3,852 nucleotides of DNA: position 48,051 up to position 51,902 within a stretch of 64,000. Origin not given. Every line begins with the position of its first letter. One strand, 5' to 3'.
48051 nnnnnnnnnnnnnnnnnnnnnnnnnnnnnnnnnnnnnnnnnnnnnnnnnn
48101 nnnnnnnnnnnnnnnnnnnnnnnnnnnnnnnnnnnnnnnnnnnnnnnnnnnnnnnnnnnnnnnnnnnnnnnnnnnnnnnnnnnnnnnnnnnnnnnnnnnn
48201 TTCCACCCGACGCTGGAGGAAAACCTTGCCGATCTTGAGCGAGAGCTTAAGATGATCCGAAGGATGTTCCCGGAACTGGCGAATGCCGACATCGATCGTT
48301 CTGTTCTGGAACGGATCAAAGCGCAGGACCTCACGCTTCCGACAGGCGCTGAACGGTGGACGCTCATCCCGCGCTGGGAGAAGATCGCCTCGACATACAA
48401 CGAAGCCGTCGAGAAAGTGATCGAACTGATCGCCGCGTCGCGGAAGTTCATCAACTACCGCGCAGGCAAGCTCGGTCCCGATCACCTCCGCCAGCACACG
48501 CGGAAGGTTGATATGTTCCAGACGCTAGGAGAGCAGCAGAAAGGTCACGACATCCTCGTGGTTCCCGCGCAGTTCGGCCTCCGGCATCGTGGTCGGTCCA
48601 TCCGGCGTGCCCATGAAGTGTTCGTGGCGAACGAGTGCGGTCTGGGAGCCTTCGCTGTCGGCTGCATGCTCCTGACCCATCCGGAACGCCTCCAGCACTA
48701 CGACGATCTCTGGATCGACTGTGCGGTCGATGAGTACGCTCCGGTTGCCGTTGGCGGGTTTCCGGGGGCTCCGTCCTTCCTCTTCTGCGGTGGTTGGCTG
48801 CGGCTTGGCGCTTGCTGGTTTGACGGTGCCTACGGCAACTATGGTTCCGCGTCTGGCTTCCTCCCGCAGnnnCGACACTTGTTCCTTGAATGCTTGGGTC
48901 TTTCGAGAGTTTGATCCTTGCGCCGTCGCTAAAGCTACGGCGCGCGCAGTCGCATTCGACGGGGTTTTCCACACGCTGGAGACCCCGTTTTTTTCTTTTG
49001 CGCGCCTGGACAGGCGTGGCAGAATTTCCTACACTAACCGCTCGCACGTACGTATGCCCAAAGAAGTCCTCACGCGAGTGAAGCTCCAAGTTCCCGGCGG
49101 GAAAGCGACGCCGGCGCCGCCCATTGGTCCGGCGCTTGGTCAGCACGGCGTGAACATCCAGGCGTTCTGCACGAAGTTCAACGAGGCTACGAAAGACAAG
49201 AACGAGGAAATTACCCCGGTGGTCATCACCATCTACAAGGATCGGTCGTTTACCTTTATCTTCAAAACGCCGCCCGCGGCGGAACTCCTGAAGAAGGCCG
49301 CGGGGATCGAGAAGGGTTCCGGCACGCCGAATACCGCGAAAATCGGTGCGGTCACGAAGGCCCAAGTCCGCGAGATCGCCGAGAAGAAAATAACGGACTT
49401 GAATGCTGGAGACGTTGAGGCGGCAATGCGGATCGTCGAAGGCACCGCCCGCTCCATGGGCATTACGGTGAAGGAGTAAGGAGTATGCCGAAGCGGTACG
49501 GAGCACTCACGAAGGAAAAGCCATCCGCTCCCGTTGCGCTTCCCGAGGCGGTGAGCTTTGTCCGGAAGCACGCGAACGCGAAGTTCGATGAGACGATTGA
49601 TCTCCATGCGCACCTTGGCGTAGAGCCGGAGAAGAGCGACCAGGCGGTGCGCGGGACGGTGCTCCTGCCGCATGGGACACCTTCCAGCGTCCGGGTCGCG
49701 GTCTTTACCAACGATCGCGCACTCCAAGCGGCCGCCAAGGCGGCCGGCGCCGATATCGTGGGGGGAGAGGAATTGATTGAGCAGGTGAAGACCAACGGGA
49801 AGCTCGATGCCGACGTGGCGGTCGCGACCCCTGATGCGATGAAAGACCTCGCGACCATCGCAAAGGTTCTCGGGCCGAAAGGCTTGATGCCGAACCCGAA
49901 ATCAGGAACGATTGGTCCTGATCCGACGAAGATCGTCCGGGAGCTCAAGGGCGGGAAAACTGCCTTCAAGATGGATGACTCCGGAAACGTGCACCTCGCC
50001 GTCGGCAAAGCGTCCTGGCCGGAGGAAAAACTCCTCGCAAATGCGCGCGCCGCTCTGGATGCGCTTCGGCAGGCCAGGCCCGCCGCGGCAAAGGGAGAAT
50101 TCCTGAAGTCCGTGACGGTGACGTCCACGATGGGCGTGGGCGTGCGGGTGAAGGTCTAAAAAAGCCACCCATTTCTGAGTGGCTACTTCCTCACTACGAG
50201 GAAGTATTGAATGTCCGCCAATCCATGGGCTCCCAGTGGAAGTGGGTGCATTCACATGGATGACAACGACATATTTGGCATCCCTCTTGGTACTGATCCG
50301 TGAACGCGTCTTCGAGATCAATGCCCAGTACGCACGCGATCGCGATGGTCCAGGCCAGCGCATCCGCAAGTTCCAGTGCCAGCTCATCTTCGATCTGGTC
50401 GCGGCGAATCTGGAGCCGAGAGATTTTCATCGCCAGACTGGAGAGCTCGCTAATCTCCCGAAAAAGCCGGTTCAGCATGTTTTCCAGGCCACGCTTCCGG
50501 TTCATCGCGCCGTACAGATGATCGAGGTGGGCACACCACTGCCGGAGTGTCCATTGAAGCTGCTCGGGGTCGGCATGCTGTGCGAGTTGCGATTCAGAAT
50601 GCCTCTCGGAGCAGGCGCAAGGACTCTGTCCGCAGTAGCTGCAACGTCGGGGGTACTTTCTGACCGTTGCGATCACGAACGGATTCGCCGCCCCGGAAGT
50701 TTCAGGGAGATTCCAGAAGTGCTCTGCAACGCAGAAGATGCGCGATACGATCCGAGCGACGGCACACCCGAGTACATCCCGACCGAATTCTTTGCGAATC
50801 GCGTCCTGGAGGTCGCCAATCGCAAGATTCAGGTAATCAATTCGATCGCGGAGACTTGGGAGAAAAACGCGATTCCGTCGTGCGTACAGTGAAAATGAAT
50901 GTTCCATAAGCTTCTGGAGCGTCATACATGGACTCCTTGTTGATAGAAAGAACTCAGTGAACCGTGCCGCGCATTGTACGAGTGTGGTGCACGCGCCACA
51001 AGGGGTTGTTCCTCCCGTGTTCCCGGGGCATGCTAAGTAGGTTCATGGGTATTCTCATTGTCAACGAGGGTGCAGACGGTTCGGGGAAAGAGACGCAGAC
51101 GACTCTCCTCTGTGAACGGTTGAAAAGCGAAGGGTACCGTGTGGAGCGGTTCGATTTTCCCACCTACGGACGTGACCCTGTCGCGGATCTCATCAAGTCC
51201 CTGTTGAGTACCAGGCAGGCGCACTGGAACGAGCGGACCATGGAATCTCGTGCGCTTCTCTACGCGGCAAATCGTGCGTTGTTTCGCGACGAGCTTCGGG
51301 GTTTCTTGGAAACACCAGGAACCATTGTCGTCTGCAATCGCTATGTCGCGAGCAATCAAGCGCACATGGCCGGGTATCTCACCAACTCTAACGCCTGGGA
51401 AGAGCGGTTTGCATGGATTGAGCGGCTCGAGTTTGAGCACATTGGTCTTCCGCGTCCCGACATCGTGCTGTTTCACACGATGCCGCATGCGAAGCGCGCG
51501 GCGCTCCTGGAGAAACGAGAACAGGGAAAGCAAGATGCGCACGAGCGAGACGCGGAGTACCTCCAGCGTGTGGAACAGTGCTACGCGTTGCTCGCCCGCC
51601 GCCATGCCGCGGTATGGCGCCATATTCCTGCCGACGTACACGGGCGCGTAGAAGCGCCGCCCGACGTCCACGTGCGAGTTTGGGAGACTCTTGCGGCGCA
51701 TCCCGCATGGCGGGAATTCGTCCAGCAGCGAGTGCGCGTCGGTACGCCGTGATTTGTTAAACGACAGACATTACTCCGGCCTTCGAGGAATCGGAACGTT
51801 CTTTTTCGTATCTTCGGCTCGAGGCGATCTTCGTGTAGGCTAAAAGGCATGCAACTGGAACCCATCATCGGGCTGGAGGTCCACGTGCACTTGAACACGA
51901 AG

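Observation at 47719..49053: Foreign gene inserted into the conserved secE-nusG-rplK-rplA cluster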

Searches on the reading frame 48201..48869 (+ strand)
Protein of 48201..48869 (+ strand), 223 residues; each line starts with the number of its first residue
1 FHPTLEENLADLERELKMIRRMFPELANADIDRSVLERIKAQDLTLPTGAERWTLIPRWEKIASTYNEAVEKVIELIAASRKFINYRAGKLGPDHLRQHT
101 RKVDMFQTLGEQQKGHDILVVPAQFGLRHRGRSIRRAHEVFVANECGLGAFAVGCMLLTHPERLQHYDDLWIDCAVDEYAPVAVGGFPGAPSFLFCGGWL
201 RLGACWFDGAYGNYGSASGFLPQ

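Call 58: predict_structure(alignment_id=A2)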
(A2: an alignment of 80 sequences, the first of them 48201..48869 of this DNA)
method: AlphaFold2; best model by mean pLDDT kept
length: 223 residues; sequences in the alignment: 80
mean_pLDDT: 83.7   pTM: 0.87
mean pLDDT of the five models: 83.7, 74.1, 72.0, 71.9, 60.8
residues with pLDDT >= 90: 109; 70-90: 72; 50-70: 34; < 50: 8
segments of 3 or more residues with pLDDT < 50: 133-136, 183-186
pLDDT, mean of each block of 10 residues (from residue 1): 87 97 97 95 91 96 96 94 87 84 92 96 74 53 87 93 65 73 54 83 70 78 82
secondary structure, 60 per line:
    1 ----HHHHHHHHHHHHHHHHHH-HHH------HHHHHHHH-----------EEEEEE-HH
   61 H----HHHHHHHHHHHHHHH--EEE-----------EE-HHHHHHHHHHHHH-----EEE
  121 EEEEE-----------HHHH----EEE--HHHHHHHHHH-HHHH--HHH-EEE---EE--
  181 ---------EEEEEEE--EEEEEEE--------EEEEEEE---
elements in order: H5-22 H33-40 E52-57 H66-80 E83-85 H100-112 E118-125 H137-140 E145-147 H150-159 H161-164 E171-173 E190-196 E199-205 E214-220

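Call 62: fold_search(model_id=the predicted structure, library=pdb)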
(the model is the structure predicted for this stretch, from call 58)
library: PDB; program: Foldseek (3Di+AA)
matches with E <= 10: 127; with E <= 0.001: 0
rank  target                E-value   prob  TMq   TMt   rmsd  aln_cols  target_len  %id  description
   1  9vux_B                1.9e+00  0.01  0.08  0.06   6.7        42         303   19  Crystal structure of SADS-CoV main protease with an added Asn51 (released 2026-02-18)
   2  9juf_A                3.0e+00  0.01  0.06  0.05   8.6        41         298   20  PEDV 3CLpro mutant (C144A) in complex with nsp9|10 peptidyl substrate (released 2025-10-22)
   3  5kvq_B                3.0e+00  0.01  0.11  0.08  16.3       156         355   10  NADP+ bound structure of Irp3, a Thiazolinyl Imine Reductase from Yersinia enterocolitica (released 2016-09-21)
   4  9kzf_B                3.4e+00  0.01  0.06  0.05   8.6        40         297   20  PEDV 3CLpro mutant (C144A) in complex with nsp7/8 peptite substrate (released 2025-12-17)
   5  5ixl_A                3.4e+00  0.01  0.08  0.14  13.5        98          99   14  Structure of P. vulgaris HigB toxin Y91A variant (released 2016-07-20)
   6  9vut_A                3.6e+00  0.02  0.06  0.05   4.8        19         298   32  Crystal structure of SADS-CoV main protease (Lys35Val) (released 2026-02-18)
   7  4hy1_B                3.6e+00  0.01  0.08  0.08  10.7        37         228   22  Pyrrolopyrimidine inhibitors of dna gyrase b and topoisomerase iv, part i: structure guided discovery and optimization (released 2013-02-13)
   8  9vuv_B                3.6e+00  0.01  0.08  0.06   7.1        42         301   19  Crystal structure of SADS-CoV main protease (Lys35Val/Cys224Ser) in complex with SY110 (released 2026-02-18)
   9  4hz0_A                3.9e+00  0.01  0.07  0.08  10.9        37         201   19  Pyrrolopyrimidine inhibitors of dna gyrase b and topoisomerase iv, part i: structure guided discovery and optimization (released 2013-02-13)
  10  9vut_B                3.9e+00  0.01  0.08  0.06   7.0        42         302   19  Crystal structure of SADS-CoV main protease (Lys35Val) (released 2026-02-18)
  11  5kvs_A                3.9e+00  0.01  0.11  0.08  16.2       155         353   10  Substrate Analog and NADP+ bound structure of Irp3, a Thiazolinyl Imine Reductase from Yersinia enterocolitica (released 2016-09-21)
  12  9kzs_A                4.1e+00  0.01  0.06  0.05   8.7        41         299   20  PEDV 3CLpro mutant (C144A) in complex with nsp10/11 peptite substrate (released 2025-12-17)
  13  8zai_B                4.4e+00  0.02  0.06  0.05   4.9        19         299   32  Crystal structure of SADS-CoV main protease in complex with N5084 (released 2025-04-30)
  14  1s14_A                4.4e+00  0.01  0.07  0.09  10.7        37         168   19  Crystal structure of Escherichia coli Topoisomerase IV ParE 24kDa subunit (released 2004-05-04)
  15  3fv5_A                4.7e+00  0.01  0.07  0.08  10.8        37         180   19  Crystal Structure of E. coli Topoisomerase IV co-complexed with inhibitor (released 2010-01-26)
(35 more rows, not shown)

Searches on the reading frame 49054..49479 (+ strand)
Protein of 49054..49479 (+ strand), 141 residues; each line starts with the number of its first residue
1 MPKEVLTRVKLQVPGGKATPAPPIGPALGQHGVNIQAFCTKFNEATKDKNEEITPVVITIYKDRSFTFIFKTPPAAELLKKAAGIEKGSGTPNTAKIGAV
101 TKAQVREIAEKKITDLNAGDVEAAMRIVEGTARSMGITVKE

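Call 5: search_protein_families(library=pfam, proteins=[window:49054-49479:+], max_evalue=0.01)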
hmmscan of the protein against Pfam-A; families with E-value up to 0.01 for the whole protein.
window:49054-49479:+ (141 aa): 2 families
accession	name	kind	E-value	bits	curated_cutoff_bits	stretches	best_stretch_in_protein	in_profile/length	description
PF00298.24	Ribosomal_L11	-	8e-30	103.5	21.4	1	71-139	1-69/69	Ribosomal protein L11, RNA binding domain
PF03946.19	Ribosomal_L11_N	-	3e-28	97.8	32.9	1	9-66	1-58/58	Ribosomal protein L11, N-terminal domain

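Call 80: find_encoding_contigs(protein=window:49054-49479:+, flank=10000, max_places=10)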
Protein window:49054-49479:+ (141 aa): 1 contig read that carries it; 1 place shown.
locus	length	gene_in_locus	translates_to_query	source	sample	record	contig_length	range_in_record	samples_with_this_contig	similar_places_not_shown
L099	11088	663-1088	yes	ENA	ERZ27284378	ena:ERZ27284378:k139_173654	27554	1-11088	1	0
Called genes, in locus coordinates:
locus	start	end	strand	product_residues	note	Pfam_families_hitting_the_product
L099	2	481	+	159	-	?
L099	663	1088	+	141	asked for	PF03946:Ribosomal_L11_N, PF00298:Ribosomal_L11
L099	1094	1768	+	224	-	PF00687:Ribosomal_L1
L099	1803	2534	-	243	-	-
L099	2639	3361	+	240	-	PF02223:Thymidylate_kin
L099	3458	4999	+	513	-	PF02934:GatB_N, PF02637:GatB_Yqey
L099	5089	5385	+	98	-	-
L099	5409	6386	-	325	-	PF01715:IPPT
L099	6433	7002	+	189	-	-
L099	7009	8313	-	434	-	PF00587:tRNA-synt_2b, PF03129:HGTP_anticodon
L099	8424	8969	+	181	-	PF07823:CPDase (faint)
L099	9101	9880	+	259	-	PF00459:Inositol_P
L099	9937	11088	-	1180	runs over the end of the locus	PF02811:PHP, PF07733:DNA_pol3_alpha, PF17657:DNA_pol3_finger, PF14579:HHH_6, PF01336:tRNA_anti-codon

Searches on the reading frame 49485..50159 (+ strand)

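Call 5: search_protein_families(library=pfam, proteins=[window:49485-50159:+], max_evalue=0.01)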
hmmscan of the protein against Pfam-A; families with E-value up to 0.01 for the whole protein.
window:49485-50159:+ (224 aa): 2 families
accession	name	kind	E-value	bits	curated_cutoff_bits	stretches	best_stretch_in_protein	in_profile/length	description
PF00687.26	Ribosomal_L1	-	7.8e-58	195.8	32.2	1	26-218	1-198/198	Ribosomal protein L1p/L10e family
PF05991.17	NYN_YacP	-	0.0018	18.7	24.6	1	68-105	94-131/166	YacP-like NYN domain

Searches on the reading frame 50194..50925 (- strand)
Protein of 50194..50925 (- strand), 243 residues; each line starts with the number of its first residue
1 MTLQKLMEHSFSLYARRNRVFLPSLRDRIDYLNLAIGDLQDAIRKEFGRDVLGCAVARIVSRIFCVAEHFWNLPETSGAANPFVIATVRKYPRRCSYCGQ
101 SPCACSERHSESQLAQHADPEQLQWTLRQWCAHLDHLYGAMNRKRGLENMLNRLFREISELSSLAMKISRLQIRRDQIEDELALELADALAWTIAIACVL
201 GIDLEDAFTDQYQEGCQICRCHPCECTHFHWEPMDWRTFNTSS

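Call 5: search_protein_families(library=pfam, proteins=[window:50194-50925:-], max_evalue=0.01)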
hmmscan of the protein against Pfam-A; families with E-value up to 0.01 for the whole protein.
window:50194-50925:- (243 aa): 1 family
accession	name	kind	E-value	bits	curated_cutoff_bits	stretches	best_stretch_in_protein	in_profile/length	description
PF03819.22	MazG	-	0.0012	19.5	22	1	147-209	3-60/74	MazG nucleotide pyrophosphohydrolase domain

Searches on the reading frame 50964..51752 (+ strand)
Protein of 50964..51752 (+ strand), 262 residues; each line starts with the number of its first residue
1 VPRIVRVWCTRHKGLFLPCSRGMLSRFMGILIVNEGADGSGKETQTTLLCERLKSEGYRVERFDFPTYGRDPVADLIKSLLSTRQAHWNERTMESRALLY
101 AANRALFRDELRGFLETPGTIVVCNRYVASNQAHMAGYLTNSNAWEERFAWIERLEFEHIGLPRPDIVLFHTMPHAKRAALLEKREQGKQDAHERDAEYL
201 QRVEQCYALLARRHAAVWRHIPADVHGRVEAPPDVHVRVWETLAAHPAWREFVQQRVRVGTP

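Call 5: search_protein_families(library=pfam, proteins=[window:50964-51752:+], max_evalue=0.01)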
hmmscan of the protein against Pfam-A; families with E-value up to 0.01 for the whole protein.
window:50964-51752:+ (262 aa): 1 family
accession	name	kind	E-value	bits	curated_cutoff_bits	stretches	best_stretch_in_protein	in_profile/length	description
PF02223.23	Thymidylate_kin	-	1.1e-20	74.5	27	1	35-214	2-165/185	Thymidylate kinase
